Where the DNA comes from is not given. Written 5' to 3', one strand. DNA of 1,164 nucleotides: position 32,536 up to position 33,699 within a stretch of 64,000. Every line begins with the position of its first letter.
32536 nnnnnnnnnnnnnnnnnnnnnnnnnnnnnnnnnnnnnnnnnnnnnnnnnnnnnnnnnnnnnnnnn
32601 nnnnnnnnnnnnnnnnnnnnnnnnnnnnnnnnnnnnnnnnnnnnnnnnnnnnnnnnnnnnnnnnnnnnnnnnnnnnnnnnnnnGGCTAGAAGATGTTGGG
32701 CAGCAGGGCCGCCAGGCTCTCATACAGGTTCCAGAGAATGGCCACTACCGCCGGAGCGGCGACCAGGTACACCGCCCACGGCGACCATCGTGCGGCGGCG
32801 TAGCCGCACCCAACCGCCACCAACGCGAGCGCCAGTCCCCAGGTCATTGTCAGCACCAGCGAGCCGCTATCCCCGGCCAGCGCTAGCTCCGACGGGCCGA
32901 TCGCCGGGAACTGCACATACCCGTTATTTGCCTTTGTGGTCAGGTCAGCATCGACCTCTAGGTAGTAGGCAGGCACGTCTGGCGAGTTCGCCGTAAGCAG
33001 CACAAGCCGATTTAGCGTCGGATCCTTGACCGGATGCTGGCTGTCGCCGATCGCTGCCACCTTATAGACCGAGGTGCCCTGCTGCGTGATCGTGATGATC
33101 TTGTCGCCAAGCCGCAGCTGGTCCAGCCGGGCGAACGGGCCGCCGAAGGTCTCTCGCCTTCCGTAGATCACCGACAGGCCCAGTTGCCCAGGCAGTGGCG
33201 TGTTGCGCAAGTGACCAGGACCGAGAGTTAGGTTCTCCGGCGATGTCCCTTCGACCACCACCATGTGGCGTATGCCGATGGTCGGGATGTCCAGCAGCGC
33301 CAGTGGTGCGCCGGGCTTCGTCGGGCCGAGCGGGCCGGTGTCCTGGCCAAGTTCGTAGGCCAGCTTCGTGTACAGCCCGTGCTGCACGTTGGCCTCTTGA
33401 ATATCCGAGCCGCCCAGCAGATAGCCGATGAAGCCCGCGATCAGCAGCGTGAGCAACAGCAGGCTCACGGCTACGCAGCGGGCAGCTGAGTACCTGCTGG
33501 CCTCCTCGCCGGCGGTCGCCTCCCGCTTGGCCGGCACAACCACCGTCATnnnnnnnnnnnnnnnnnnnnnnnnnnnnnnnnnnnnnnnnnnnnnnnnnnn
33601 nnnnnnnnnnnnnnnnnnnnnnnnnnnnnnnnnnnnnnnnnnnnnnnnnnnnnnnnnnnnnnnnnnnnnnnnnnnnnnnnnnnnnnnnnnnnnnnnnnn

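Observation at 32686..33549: Sortase-fold protein with all three catalytic positions substituted (pseudo-sortase), plus extra C-terminal TM helices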

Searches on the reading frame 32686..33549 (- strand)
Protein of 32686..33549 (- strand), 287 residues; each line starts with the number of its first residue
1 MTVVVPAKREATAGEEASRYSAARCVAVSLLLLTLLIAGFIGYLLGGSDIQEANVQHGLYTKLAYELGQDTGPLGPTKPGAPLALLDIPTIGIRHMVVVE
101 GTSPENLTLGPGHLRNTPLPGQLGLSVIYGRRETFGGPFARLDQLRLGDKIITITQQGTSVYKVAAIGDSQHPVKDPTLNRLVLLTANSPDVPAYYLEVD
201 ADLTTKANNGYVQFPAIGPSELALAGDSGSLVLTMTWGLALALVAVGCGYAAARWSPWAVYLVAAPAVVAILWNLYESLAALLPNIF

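Call 3: search_protein_families(library=pfam, proteins=[window:32686-33549:-], max_evalue=1)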
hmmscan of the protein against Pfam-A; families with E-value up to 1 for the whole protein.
window:32686-33549:- (287 aa): 3 families
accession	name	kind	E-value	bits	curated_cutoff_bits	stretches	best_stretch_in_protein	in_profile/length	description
PF04203.18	Sortase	-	1.8e-14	54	26.6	1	86-168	1-83/125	Sortase domain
PF18895.5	T4SS_pilin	-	0.045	14.3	26.6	0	254-277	11-34/71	Type IV secretion system pilin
PF10767.14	YbjO_DH-like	-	0.53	10.7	24.2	1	237-287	51-101/141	Inner membrane protein YbjO, dehydrogenase-like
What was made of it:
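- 32686..33549 (-): Pseudo-sortase gene (pSrt), 287 aa plus stop. Pfam Sortase 54 bits (call 3).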

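Call 4: search_protein_families(library=ncbifam, proteins=[window:32686-33549:-], max_evalue=1)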
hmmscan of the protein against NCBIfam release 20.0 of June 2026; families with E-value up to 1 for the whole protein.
window:32686-33549:- (287 aa): 7 families
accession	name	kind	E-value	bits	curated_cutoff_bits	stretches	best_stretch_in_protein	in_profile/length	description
NF033747.1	class_E_sortase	subfamily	1.2e-19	71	160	1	30-173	8-158/211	class E sortase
NF058671.1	sortase_SrtD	exception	7.3e-12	45.3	140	1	78-166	59-143/187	class D sortase, LPxTATN-specific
TIGR03784.1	marine_sortase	equivalog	9.7e-12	44.9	158.25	1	82-167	50-132/174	class GN sortase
NF033746.1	class_D_sortase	subfamily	5.2e-11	42.5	165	1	79-166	6-89/135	class D sortase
TIGR01076.1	sortase_fam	subfamily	1.6e-07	31.2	39.35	1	85-167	2-86/136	sortase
NF033745.1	class_C_sortase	subfamily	8.8e-06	25.6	160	1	83-167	93-179/220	class C sortase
NF033748.1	class_F_sortase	subfamily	0.0015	18.2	166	1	85-167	13-106/155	class F sortase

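Call 5: search_solved_structures(query=window:32686-33549:-, max_evalue=1, show_alignments=3)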
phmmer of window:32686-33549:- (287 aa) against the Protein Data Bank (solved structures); distinct sequences matched with E-value up to 1: 20.
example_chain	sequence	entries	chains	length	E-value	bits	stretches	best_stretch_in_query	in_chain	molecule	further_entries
5uus_A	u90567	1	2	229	4e-11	46.2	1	80-171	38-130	Possible sortase-like protein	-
5go5_A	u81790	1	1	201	2.8e-10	43.4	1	75-160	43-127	sortase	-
5go6_A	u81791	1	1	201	2.8e-10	43.4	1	75-160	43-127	Putative secreted protein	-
4d70_A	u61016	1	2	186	8.3e-10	41.8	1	63-163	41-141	SORTASE FAMILY PROTEIN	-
5utt_A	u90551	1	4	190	2.1e-08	37.2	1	93-191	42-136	Sortase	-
5cuw_A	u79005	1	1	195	2.8e-05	27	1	75-172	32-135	SrtE1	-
8t28_A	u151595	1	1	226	0.00026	23.8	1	83-164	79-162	Class C sortase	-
6bwe_A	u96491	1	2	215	0.0035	20.1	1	74-197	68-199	Putative fimbrial associated sortase-like protein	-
2w1k_A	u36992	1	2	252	0.0042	19.8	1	78-158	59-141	PUTATIVE SORTASE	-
5k9a_A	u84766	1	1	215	0.0049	19.6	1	74-197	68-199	Putative fimbrial associated sortase-like protein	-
4d7w_A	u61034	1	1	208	0.051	16.3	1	83-167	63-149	SORTASE FAMILY PROTEIN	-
3o0p_A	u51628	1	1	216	0.059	16.1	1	83-165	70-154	Sortase family protein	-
2xwg_A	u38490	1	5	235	0.1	15.3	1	83-165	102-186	SORTASE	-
4g1h_A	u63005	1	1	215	0.17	14.6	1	86-167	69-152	Sortase family protein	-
3rbj_A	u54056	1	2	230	0.24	14.1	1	95-164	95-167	Sortase family protein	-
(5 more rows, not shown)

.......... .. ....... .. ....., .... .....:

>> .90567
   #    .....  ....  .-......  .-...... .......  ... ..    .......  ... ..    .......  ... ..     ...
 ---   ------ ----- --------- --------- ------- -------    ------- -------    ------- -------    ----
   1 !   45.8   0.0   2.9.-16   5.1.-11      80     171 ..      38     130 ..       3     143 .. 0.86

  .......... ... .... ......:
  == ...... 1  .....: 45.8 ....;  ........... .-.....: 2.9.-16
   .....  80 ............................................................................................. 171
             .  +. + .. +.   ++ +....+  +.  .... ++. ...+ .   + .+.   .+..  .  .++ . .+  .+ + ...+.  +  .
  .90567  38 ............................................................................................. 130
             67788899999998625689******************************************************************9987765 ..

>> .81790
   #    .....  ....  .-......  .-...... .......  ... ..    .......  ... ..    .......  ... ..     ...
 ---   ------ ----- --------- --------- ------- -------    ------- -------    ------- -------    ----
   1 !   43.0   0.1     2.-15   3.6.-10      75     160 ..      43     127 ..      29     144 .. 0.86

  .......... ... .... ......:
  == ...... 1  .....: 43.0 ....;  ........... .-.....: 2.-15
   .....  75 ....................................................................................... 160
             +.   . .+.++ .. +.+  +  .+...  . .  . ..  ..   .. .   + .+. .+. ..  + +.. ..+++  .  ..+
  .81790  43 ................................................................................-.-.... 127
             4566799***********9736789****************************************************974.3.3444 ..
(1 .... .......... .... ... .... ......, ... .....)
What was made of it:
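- Closest known: Class D sortase. Same: Sequence match E 8e-10 (call 5).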

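Call 7: find_homologous_proteins(query=window:32686-33549:-, max_evalue=0.001)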
Query window:32686-33549:- (287 aa): 779 proteins with E <= 0.001 among 8000 candidates; the best 120 are listed.
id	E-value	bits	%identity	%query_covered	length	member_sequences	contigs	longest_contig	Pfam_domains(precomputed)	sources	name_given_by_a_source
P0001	2.9e-182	623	99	100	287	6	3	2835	PF04203.19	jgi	jgi:sortase A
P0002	4.9e-159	546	86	100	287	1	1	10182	PF04203.19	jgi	jgi:sortase A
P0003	1.1e-155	535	86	100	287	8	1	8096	PF04203.19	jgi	jgi:sortase A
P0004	8.5e-154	529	85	100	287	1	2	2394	PF04203.19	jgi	jgi:sortase A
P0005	1.9e-153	528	85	100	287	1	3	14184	PF04203.19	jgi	jgi:sortase A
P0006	1.1e-151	522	84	100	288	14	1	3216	PF04203.19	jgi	jgi:sortase A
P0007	1.5e-149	515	82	100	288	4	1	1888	PF04203.19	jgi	jgi:sortase A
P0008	1.9e-149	515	82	100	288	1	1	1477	PF04203.19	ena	-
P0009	1.0e-132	460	73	100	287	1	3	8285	PF04203.19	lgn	-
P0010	1.5e-131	456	75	100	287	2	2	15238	PF04203.19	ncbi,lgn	-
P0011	2.0e-128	446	72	100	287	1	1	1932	PF04203.19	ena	-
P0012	4.0e-128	445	73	100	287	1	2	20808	PF04203.19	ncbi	-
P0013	7.8e-128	444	72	100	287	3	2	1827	PF04203.19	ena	-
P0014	9.7e-128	444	70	100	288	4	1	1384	PF04203.19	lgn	-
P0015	2.5e-127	442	72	100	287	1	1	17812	PF04203.19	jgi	jgi:sortase A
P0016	4.1e-127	442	72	100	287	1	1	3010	PF04203.19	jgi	jgi:sortase A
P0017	5.5e-127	441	72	100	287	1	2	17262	PF04203.19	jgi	jgi:sortase A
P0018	5.7e-127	441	72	100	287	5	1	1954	PF04203.19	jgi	jgi:sortase A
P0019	5.8e-127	441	72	100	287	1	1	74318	PF04203.19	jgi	jgi:sortase A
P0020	7.8e-127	441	71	100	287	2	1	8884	PF04203.19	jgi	jgi:sortase A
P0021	8.0e-127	441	72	100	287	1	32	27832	PF04203.19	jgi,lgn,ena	jgi:sortase A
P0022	1.2e-126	440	72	100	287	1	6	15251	PF04203.19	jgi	jgi:sortase A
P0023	1.3e-126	440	71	100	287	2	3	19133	PF04203.19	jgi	jgi:sortase A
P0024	1.4e-126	440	71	100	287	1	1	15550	PF04203.19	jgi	jgi:sortase A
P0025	1.5e-126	440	74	87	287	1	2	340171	PF04203.19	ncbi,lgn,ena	-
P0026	1.8e-126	439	74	96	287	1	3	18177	PF04203.19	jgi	jgi:sortase A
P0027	3.2e-126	439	72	100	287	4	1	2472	PF04203.19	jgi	jgi:sortase A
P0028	3.2e-126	439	71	100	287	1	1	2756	PF04203.19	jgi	jgi:sortase A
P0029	3.3e-126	439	71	100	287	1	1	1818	PF04203.19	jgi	-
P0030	3.7e-126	438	71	100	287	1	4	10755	PF04203.19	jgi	jgi:sortase A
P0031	4.3e-126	438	71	100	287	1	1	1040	PF04203.19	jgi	jgi:sortase A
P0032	5.4e-126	438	70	100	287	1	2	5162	PF04203.19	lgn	-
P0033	5.5e-126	438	73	100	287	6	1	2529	PF04203.19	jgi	jgi:sortase A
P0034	8.9e-126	437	72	100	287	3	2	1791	PF04203.19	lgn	-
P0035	9.4e-126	437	73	100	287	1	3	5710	PF04203.19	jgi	jgi:sortase A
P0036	1.0e-125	437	71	100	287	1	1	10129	PF04203.19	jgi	jgi:sortase A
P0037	1.3e-125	437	73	96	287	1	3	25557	PF04203.19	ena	-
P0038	1.3e-125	437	73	96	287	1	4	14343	PF04203.19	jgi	-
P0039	1.4e-125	436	71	100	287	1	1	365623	PF04203.19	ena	-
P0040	2.5e-125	436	71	100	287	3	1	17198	PF04203.19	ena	-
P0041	2.9e-125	436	72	100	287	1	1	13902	PF04203.19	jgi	jgi:sortase A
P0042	5.9e-125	435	73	97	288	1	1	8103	PF04203.19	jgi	jgi:sortase A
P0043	8.3e-125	434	74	87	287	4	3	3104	PF04203.19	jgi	jgi:sortase A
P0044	8.8e-125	434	75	93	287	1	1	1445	PF04203.19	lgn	-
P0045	1.4e-124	433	70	100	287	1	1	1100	PF04203.19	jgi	-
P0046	1.5e-124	433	74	94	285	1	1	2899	PF04203.19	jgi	jgi:sortase A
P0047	1.5e-124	433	70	100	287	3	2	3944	PF04203.19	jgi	jgi:sortase A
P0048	1.7e-124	433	73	95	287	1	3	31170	PF04203.19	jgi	jgi:sortase A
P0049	4.7e-124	432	74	94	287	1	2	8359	PF04203.19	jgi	jgi:sortase A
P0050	7.8e-124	431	75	94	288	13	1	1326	PF04203.19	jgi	jgi:sortase A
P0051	9.0e-124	431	73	98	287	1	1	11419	PF04203.19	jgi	jgi:sortase A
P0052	9.6e-124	431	71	100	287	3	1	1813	PF04203.19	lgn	-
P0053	1.1e-123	430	74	93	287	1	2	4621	PF04203.19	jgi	jgi:sortase A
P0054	1.1e-123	430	71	100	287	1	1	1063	PF04203.19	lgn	-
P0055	1.3e-123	430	72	95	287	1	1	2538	PF04203.19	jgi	jgi:sortase A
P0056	1.3e-123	430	73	97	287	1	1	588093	PF04203.19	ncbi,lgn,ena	-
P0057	1.5e-123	430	71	100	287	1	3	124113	PF04203.19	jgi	jgi:sortase A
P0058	2.0e-123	430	72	95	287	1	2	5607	PF04203.19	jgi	jgi:sortase A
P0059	3.3e-123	429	72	97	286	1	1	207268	PF04203.19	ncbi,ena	-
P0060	3.5e-123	429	72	97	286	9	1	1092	PF04203.19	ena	-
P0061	3.8e-123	429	72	95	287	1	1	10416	PF04203.19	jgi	jgi:sortase A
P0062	5.1e-123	428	70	100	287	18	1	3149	PF04203.19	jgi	jgi:sortase A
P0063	6.6e-123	428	74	93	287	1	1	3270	PF04203.19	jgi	jgi:sortase A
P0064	8.2e-123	427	70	100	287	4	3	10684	PF04203.19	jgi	jgi:sortase A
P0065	8.5e-123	427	72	97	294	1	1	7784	PF04203.19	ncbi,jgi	ncbi:MAG TPA: sortase [Streptosporangiaceae bacterium]|jgi:sortase A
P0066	1.1e-122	427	73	98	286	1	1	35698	PF04203.19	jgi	jgi:sortase A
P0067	1.2e-122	427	74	93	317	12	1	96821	PF04203.19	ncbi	ncbi:MAG: sortase domain-bontaining protein, partial [Streptosporangiaceae bacterium]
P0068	1.2e-122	427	70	100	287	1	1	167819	PF04203.19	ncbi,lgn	-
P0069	1.3e-122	427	71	96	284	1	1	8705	PF04203.19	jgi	jgi:sortase A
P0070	1.4e-122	427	69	100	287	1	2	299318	PF04203.19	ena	-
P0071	1.7e-122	426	69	100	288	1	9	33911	PF04203.19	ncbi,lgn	-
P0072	2.0e-122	426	73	90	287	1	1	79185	PF04203.19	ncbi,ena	-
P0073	2.0e-122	426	73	94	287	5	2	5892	PF04203.19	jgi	-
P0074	2.1e-122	426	73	94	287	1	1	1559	PF04203.19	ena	-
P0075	5.1e-122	425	73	94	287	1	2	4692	PF04203.19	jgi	jgi:sortase A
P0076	5.6e-122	425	70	100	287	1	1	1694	PF04203.19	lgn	-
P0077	6.7e-122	424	72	95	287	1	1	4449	PF04203.19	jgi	jgi:sortase A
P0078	6.8e-122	424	71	100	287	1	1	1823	PF04203.19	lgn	-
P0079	7.9e-122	424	71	96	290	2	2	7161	PF04203.19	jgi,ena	jgi:sortase A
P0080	8.1e-122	424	71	100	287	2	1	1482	PF04203.19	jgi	jgi:sortase A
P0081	9.3e-122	424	75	91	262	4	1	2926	PF04203.19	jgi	-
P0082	1.1e-121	424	72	93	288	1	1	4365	PF04203.19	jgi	jgi:sortase A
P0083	1.4e-121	423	70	100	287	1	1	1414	PF04203.19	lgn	-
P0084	2.0e-121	423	70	98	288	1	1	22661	PF04203.19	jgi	jgi:sortase A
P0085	2.1e-121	423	69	97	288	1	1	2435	PF04203.19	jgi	jgi:sortase A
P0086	2.7e-121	423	70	96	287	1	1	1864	PF04203.19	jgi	jgi:sortase A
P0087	4.1e-121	422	70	100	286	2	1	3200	PF04203.19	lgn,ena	-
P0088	5.6e-121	421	72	97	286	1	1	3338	PF04203.19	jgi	jgi:sortase A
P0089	5.6e-121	421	73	92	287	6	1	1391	PF04203.19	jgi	jgi:sortase A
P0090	7.6e-121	421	72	96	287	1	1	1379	PF04203.19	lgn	-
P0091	1.3e-120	420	73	95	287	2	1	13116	PF04203.19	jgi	jgi:sortase A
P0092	1.3e-120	420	69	100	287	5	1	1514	PF04203.19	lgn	-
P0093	1.4e-120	420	73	93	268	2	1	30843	PF04203.19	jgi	jgi:sortase A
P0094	1.6e-120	420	74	93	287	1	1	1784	PF04203.19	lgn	-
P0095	4.7e-120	418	72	93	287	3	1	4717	PF04203.19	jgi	-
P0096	5.6e-120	418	70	98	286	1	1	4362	PF04203.19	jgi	-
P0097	6.9e-120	418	70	97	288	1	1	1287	PF04203.19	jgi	jgi:sortase A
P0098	1.3e-119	417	71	97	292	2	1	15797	PF04203.19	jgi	jgi:sortase A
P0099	2.2e-119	416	68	100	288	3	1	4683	PF04203.19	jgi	jgi:sortase A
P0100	2.3e-119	416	69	100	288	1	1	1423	PF04203.19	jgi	jgi:LPXTG-site transpeptidase (sortase) family protein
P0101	2.4e-119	416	68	99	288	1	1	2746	PF04203.19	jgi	jgi:sortase A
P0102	2.6e-119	416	74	93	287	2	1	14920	PF04203.19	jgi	jgi:sortase A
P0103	3.1e-119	416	68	98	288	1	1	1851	PF04203.19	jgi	-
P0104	3.3e-119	416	69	97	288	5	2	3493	PF04203.19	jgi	jgi:sortase A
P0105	4.3e-119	415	73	91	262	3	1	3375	PF04203.19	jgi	jgi:sortase A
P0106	1.1e-118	414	74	87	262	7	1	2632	PF04203.19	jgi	jgi:LPXTG-site transpeptidase (sortase) family protein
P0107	1.1e-118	414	74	87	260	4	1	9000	PF04203.19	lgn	-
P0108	3.8e-118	412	70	96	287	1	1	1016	PF04203.19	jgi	jgi:sortase A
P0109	5.0e-118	412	70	96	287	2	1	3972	PF04203.19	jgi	jgi:sortase A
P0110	9.1e-118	411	67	100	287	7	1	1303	PF04203.19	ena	-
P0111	1.5e-117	410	68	100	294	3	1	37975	PF04203.19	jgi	jgi:sortase A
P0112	1.7e-117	410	68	100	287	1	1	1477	PF04203.19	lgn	-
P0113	3.9e-117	409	74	90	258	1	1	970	PF04203.19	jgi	jgi:sortase A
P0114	1.4e-116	407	71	92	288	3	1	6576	PF04203.19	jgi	jgi:sortase A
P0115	3.2e-116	406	71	93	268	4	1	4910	PF04203.19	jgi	jgi:sortase A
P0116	5.2e-116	405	71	92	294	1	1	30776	PF04203.19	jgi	jgi:sortase A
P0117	1.5e-115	404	73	87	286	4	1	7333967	PF04203.19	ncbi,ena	-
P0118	3.5e-115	402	71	86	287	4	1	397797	PF04203.19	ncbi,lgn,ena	-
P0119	5.2e-115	402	68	98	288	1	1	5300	PF04203.19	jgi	jgi:sortase A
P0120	4.2e-114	399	65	99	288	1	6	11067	PF04203.19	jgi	jgi:sortase A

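Call 9: find_related_loci(query=window:32686-33549:-, collection=genome_contigs, flank=8000)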
Query window:32686-33549:- (287 aa) in genome_contigs; peptide patterns used: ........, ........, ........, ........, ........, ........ (x = any residue, [..] = any of these).
71 stretches matched a pattern; 16 encode a relative of the query (tblastn E <= 1e-3); 16 distinct loci.
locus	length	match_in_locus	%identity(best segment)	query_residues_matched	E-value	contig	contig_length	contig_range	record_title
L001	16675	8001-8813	75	17-287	9e-126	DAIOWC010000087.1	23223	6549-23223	MAG TPA_asm: Streptosporangiaceae bacterium isolate CTOTU26331 NODE_637_length_23223_cov_13.282459, whole genome shotgun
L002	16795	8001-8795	73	23-287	2e-123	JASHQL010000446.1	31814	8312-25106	MAG: Streptosporangiaceae bacterium isolate JOPF074 JOPF_N14C_contig_239028, whole genome shotgun sequence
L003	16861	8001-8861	73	1-287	2e-121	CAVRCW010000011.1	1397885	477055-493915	MAG: uncultured Actinomycetota bacterium isolate MFD03399.bin.1.15 genome assembly, contig: contig_9650, whole genome sh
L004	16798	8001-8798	69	22-287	9e-121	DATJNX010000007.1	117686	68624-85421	MAG TPA_asm: Streptosporangiaceae bacterium isolate SMAG_U14872 k141_3442850, whole genome shotgun sequence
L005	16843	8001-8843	66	5-287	3e-120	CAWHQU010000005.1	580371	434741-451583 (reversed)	MAG: uncultured Actinomycetota bacterium isolate MFD06092.bin.1.210 genome assembly, contig: contig_14052, whole genome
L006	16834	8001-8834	73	11-287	4e-120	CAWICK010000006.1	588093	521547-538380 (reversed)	MAG: uncultured Actinomycetota bacterium isolate MFD00731.bin.2.142 genome assembly, contig: contig_34639, whole genome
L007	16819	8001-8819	73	15-287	3e-119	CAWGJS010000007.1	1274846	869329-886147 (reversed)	MAG: uncultured Actinomycetota bacterium isolate MFD02579.bin.1.115 genome assembly, contig: contig_6276, whole genome s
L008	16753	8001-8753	73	31-281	4e-115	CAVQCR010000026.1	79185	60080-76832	MAG: uncultured Actinomycetota bacterium isolate MFD02248.bin.1.145 genome assembly, contig: contig_36899, whole genome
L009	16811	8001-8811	76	18-287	3e-113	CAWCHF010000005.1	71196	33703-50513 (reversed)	MAG: uncultured Actinomycetota bacterium isolate MFD09286.bin.2.49 genome assembly, contig: contig_119507, whole genome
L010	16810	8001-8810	74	18-287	3e-131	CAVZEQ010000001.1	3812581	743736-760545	MAG: uncultured Actinomycetota bacterium isolate MFD05705.bin.2.22 genome assembly, contig: contig_27110, whole genome s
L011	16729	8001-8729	53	48-287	2e-76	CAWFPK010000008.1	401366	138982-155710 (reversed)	MAG: uncultured Actinomycetota bacterium isolate MFD01689.bin.2.72 genome assembly, contig: contig_39119, whole genome s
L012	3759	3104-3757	59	43-257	1e-74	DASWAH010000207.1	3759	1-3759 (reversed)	MAG TPA_asm: Streptosporangiaceae bacterium isolate SMAG_U2650 k141_173389, whole genome shotgun sequence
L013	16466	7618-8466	52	6-287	1e-72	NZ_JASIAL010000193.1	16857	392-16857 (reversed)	MAG: Trebonia sp. isolate JOPF334 JOPF_N102_contig_13784, whole genome shotgun sequence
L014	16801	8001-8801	80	21-287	1e-95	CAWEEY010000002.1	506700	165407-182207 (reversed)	MAG: uncultured Actinomycetota bacterium isolate MFD01138.bin.2.88 genome assembly, contig: contig_27028, whole genome s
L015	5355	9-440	48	145-287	3e-24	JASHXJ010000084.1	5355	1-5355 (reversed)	MAG: Trebonia sp. isolate JOPF254 JOPF_NEAR_contig_153233, whole genome shotgun sequence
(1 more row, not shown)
